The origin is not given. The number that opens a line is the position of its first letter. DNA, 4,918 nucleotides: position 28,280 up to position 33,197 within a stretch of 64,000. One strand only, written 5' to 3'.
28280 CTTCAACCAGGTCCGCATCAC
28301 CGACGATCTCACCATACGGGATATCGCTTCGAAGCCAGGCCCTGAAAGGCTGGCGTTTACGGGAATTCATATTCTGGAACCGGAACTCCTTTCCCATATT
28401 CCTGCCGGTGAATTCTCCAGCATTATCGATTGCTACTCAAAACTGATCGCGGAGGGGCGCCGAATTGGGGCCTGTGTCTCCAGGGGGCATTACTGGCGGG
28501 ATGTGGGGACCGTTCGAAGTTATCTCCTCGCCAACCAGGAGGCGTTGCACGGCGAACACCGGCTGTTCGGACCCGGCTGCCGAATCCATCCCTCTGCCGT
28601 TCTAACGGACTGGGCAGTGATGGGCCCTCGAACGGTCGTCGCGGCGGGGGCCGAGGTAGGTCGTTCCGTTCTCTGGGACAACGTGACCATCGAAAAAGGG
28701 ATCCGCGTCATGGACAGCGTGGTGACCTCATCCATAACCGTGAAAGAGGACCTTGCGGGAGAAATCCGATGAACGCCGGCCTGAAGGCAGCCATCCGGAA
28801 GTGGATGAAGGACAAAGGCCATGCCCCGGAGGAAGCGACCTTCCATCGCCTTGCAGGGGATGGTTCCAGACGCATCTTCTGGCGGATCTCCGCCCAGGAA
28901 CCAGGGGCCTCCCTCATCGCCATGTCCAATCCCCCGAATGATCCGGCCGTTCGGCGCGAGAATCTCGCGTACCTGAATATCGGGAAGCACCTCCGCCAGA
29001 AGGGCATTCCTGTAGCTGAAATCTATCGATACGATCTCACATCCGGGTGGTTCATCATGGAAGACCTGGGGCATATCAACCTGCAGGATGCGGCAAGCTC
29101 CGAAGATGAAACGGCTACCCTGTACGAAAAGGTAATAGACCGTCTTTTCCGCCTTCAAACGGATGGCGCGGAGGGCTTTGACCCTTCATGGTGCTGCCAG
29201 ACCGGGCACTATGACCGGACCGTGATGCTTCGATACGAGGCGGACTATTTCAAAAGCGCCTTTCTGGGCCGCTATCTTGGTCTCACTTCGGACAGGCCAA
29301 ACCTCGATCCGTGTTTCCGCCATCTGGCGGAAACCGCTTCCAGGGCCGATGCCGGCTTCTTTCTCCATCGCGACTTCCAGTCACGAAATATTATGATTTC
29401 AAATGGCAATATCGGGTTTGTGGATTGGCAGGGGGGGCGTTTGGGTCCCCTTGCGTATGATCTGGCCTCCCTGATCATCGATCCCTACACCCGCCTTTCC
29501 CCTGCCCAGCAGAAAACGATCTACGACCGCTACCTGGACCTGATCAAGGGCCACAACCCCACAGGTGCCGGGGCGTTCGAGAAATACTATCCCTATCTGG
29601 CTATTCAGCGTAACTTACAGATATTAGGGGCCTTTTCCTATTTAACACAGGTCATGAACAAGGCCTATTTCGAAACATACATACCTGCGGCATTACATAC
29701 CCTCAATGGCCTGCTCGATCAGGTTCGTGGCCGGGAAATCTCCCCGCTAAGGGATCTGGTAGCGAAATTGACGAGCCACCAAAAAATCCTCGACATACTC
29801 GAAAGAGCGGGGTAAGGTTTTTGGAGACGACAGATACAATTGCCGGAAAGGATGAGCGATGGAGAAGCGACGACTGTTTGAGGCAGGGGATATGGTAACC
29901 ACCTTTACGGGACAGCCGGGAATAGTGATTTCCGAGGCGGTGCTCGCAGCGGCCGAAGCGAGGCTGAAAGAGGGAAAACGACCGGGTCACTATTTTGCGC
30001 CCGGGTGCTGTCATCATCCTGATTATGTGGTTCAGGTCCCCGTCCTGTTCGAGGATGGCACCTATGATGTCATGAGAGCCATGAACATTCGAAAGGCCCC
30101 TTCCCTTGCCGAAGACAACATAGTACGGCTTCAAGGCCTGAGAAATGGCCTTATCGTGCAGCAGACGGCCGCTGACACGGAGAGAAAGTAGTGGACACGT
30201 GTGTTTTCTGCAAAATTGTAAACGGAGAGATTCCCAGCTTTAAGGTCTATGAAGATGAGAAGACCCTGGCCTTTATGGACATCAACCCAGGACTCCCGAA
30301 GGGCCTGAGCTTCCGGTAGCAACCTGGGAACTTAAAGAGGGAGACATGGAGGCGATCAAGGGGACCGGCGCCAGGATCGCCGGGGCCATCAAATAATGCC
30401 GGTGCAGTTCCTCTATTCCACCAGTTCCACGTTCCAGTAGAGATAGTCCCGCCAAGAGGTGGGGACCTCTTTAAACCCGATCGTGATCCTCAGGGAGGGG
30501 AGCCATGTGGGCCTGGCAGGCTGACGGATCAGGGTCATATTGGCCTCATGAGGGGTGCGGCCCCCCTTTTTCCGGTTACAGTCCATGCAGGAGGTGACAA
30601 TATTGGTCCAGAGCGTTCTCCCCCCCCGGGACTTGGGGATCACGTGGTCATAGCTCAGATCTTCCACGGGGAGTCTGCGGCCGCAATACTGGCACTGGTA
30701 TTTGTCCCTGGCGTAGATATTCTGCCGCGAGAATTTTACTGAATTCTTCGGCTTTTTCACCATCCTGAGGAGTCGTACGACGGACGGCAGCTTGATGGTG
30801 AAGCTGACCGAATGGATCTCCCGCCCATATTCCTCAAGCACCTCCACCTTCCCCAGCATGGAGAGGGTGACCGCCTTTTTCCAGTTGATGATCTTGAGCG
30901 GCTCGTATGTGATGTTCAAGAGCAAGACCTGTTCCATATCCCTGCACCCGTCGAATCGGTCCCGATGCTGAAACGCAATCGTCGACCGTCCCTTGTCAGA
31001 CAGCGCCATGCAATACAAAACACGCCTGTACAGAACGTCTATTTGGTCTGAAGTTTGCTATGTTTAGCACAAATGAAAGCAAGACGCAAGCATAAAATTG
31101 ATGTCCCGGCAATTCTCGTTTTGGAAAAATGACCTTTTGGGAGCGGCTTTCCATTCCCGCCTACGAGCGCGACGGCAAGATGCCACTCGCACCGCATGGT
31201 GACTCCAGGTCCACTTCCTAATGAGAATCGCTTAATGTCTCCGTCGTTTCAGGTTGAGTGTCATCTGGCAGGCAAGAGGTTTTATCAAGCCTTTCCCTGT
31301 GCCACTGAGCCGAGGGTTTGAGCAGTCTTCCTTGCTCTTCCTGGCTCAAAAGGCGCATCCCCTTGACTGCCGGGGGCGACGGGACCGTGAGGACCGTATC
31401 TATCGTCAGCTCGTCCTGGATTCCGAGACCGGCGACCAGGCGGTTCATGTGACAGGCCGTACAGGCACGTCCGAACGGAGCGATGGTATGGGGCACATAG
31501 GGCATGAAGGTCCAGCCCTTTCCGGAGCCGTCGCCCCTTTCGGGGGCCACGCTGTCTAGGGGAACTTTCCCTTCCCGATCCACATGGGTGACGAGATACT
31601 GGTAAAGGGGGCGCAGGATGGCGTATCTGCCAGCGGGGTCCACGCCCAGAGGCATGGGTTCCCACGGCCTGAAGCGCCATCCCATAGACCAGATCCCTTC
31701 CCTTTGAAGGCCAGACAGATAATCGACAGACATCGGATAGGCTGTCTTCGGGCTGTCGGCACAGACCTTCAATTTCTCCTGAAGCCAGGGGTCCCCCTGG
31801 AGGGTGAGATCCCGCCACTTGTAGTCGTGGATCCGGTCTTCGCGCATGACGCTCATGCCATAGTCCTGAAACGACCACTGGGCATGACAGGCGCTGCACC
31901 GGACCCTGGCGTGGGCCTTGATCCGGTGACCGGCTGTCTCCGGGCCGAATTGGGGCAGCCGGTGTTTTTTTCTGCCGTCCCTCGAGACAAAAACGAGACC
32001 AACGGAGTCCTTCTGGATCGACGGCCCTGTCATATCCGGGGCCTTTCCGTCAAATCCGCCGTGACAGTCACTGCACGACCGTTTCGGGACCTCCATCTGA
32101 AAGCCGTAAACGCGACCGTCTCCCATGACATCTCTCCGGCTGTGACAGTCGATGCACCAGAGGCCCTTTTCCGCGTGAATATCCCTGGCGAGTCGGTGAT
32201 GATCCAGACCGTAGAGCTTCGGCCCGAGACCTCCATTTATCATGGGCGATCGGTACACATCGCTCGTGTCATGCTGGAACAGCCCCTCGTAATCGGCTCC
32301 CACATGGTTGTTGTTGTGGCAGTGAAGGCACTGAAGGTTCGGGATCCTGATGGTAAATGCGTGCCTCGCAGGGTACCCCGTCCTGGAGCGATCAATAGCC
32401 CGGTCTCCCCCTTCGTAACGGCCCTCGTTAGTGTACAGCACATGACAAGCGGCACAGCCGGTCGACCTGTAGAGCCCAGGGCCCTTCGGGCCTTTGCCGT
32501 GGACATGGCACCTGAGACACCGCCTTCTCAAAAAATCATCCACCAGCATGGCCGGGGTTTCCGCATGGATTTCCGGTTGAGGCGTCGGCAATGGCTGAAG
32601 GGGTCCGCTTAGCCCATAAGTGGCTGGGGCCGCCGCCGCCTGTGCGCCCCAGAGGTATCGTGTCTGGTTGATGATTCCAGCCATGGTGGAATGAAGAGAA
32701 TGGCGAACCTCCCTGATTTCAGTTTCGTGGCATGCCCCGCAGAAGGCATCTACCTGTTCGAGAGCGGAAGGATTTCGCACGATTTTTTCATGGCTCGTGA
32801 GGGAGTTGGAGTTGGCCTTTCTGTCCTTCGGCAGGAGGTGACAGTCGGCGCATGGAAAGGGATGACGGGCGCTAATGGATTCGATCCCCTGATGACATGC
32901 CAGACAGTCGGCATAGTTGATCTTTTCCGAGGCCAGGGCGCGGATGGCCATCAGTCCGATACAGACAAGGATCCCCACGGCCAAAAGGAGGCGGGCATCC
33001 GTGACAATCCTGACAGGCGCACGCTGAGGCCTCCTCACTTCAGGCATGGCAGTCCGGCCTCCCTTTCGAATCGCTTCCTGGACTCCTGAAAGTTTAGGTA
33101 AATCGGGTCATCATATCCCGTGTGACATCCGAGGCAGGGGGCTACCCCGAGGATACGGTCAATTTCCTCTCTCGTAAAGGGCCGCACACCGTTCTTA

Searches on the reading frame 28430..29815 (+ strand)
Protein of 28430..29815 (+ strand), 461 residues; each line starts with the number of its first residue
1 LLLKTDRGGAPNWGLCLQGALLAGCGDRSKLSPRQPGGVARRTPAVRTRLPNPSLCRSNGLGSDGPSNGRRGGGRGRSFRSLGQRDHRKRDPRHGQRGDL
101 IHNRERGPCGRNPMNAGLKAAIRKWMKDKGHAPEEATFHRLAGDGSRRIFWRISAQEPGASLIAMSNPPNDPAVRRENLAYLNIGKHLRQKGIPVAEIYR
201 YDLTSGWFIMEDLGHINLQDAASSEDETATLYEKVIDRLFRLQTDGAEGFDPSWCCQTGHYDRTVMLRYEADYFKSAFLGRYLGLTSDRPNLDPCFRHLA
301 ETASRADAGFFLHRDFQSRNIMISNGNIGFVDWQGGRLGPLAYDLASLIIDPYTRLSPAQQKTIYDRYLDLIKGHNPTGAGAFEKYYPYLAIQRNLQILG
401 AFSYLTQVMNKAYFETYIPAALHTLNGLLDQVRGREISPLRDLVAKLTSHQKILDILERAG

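Call 54: search_protein_families(library=pfam, proteins=[window:28430-29815:+], max_evalue=0.00001)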
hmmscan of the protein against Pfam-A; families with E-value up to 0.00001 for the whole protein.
window:28430-29815:+ (461 aa): 1 family
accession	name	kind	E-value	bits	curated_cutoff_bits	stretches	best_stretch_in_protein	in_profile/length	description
PF01636.29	APH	-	6.3e-21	75.7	23.2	1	139-368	3-229/239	Phosphotransferase enzyme family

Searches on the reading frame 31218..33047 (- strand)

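Call 54: search_protein_families(library=pfam, proteins=[window:31218-33047:-], max_evalue=0.00001)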
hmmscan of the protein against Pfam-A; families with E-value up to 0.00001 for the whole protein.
window:31218-33047:- (609 aa): 2 families
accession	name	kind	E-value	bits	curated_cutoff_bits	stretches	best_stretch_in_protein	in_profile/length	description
PF14522.11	Cytochrome_C7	-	4.2e-12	46.2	24.8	0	288-331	5-50/67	Cytochrome c7 and related cytochrome c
PF14537.11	Cytochrom_c3_2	-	7.5e-07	30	25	0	290-389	1-65/79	Cytochrome c3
